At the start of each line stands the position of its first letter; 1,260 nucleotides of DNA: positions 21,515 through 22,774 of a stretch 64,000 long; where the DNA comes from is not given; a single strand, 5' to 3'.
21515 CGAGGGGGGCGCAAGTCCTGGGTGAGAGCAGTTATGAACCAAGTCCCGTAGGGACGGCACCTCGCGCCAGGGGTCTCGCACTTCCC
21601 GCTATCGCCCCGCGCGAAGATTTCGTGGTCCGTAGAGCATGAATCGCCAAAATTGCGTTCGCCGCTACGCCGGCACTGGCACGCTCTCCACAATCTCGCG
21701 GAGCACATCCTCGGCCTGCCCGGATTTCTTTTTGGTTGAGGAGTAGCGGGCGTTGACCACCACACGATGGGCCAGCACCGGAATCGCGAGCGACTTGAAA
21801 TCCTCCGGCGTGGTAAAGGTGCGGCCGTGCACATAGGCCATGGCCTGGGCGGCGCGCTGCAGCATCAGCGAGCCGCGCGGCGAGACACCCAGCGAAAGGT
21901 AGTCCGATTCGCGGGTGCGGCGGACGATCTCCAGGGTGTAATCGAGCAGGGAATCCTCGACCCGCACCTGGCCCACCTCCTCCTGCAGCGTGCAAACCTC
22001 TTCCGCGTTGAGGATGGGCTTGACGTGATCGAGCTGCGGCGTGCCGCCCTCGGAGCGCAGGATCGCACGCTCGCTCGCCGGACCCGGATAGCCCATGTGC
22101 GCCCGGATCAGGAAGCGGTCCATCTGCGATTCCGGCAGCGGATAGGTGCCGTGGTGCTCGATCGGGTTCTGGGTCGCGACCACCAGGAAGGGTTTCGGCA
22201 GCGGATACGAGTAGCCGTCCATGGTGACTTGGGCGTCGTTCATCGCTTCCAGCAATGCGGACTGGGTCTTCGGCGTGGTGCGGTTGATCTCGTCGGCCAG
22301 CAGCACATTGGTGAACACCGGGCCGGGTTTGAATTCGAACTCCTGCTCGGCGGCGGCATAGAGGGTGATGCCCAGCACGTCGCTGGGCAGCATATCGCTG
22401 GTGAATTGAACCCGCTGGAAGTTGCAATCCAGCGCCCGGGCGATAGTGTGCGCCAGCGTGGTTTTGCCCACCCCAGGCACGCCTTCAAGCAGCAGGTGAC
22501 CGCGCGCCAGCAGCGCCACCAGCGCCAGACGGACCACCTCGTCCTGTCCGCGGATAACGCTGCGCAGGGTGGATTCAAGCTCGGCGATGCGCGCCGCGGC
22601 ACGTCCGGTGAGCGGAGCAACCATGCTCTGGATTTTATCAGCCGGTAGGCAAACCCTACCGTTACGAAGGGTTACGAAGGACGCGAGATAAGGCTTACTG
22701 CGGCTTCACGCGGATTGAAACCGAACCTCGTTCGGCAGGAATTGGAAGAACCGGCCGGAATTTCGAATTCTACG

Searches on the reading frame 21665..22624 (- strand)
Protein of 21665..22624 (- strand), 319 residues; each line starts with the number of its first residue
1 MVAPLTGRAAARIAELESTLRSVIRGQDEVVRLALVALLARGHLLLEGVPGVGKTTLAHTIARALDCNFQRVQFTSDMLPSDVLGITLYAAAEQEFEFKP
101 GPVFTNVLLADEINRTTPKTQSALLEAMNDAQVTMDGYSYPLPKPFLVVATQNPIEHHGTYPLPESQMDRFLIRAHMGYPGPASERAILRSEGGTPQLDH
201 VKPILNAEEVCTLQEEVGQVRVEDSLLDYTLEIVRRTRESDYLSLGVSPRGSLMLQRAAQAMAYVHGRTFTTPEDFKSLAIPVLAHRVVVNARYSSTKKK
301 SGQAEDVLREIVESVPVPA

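Call 8: search_protein_families(library=pfam, proteins=[window:21665-22624:-], max_evalue=0.01)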
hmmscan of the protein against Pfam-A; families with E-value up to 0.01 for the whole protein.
window:21665-22624:- (319 aa): 20 families
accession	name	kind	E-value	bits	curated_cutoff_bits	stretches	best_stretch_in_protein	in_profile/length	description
PF07726.17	AAA_3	-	4.3e-63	211.5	27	1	43-173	1-131/131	ATPase family associated with various cellular activities (AAA)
PF17863.7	AAA_lid_2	-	1.8e-21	76.1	22.7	1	235-310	1-73/74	AAA lid domain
PF07728.20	AAA_5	-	5.6e-18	65.7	22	1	43-171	1-139/139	AAA domain (dynein-related subfamily)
PF00004.35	AAA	-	3.6e-09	37.6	21.2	1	44-154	1-111/131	ATPase family associated with various cellular activities (AAA)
PF20030.5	bpMoxR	-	5.6e-09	35.8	27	1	14-189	4-178/205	MoxR domain in the MoxR-vWA-beta-propeller ternary systems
PF05496.18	RuvB_N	-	1.4e-08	35.1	27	1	41-134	33-114/159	Holliday junction DNA helicase RuvB P-loop domain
PF01078.27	Mg_chelatase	-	9e-06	25.7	20.3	1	24-64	5-45/207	Magnesium chelatase, subunit ChlI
PF20720.3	nSTAND3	-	0.00025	21.2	27.2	1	31-65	7-41/155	Novel STAND NTPase 3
PF00158.32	Sigma54_activat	-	0.00039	20.6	20.2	1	36-152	17-141/168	Sigma-54 interaction domain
PF13401.12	AAA_22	-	0.00072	20.3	27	1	41-85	5-52/130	AAA domain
PF00493.29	MCM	-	0.00083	19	23.3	1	40-155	56-174/224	MCM P-loop domain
PF13191.12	AAA_16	-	0.0014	19.6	32.6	1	42-68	25-51/167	AAA ATPase domain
PF13238.12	AAA_18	-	0.0023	18.8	29.4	1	45-73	2-26/128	AAA domain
PF05729.18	NACHT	-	0.0024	18.2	26.7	1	44-67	3-26/167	NACHT domain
PF13671.12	AAA_33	-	0.0034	18.1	27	1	45-69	3-25/143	AAA domain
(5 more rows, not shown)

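Call 9: find_encoding_contigs(protein=window:21665-22624:-, flank=10000, max_places=10)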
Protein window:21665-22624:- (319 aa): no gene with exactly this product is on record in the collection.

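Call 10: find_related_loci(query=window:21665-22624:-, collection=genome_contigs, flank=10000)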
Query window:21665-22624:- (319 aa) in genome_contigs; peptide patterns used: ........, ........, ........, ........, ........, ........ (x = any residue, [..] = any of these).
600 stretches matched a pattern (row limit reached: there are more); 573 encode a relative of the query (tblastn E <= 1e-3); the best 80 are kept; 80 distinct loci.
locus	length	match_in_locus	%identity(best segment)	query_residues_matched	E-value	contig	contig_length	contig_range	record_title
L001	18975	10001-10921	77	12-318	1e-164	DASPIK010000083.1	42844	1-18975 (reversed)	MAG TPA_asm: Terriglobales bacterium isolate SMAG_U11981 k141_70886, whole genome shotgun sequence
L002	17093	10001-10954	75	2-318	3e-162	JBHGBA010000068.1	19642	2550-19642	MAG: Terriglobales bacterium isolate SBS.BIN.59 SBSBIN59_contig_68, whole genome shotgun sequence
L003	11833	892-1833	75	5-318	5e-161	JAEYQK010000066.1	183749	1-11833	MAG: Acidobacteria bacterium isolate OH_CBB_232 k127_217850, whole genome shotgun sequence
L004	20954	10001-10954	74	1-318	1e-159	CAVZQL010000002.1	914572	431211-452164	MAG: uncultured Acidobacteriota bacterium isolate MFD05705.bin.1.234 genome assembly, contig: contig_19727, whole genome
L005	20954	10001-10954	73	1-318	2e-158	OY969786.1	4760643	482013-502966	MAG: uncultured Acidobacteriaceae bacterium isolate MFD09671.bin.c.1 genome assembly, chromosome: 1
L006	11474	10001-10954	71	3-318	1e-157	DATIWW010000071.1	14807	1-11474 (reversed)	MAG TPA_asm: Terriglobales bacterium isolate SMAG_U15233 k141_4628096, whole genome shotgun sequence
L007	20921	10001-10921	75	12-318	1e-155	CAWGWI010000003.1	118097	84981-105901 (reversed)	MAG: Terriglobia bacterium isolate MFD04428.bin.2.2 genome assembly, contig: contig_100517, whole genome shotgun sequenc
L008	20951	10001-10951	70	2-318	7e-154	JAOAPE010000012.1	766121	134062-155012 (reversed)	MAG: Acidobacteriales bacterium isolate RYN_6 scaffold_4565326, whole genome shotgun sequence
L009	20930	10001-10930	73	9-318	1e-153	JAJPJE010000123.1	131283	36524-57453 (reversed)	MAG: Terriglobia bacterium isolate Centralia_MAG_427 k107_7258312, whole genome shotgun sequence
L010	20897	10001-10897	75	20-318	5e-153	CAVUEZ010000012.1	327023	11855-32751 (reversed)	MAG: Terriglobia bacterium isolate MFD04944.bin.2.199 genome assembly, contig: contig_53050, whole genome shotgun sequen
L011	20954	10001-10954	70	2-318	3e-152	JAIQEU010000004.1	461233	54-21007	MAG: Terriglobia bacterium isolate SRVP_1 SR-VP_26_10_2019_1_90cm_scaffold_12, whole genome shotgun sequence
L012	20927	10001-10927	71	10-318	2e-151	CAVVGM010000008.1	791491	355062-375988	MAG: uncultured Acidobacteriaceae bacterium isolate MFD01716.bin.1.126 genome assembly, contig: contig_9044, whole genom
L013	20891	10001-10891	74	22-318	6e-151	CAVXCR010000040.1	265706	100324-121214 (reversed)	MAG: Terriglobia bacterium isolate MFD01299.bin.2.147 genome assembly, contig: contig_6290, whole genome shotgun sequenc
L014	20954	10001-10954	70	2-318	2e-150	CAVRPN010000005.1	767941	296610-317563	MAG: uncultured Acidobacteriaceae bacterium isolate MFD05377.bin.1.182 genome assembly, contig: contig_57568, whole geno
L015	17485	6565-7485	71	12-318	2e-150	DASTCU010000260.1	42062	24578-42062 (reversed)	MAG TPA_asm: Candidatus Sulfotelmatobacter sp. isolate SMAG_U801 k141_1071012, whole genome shotgun sequence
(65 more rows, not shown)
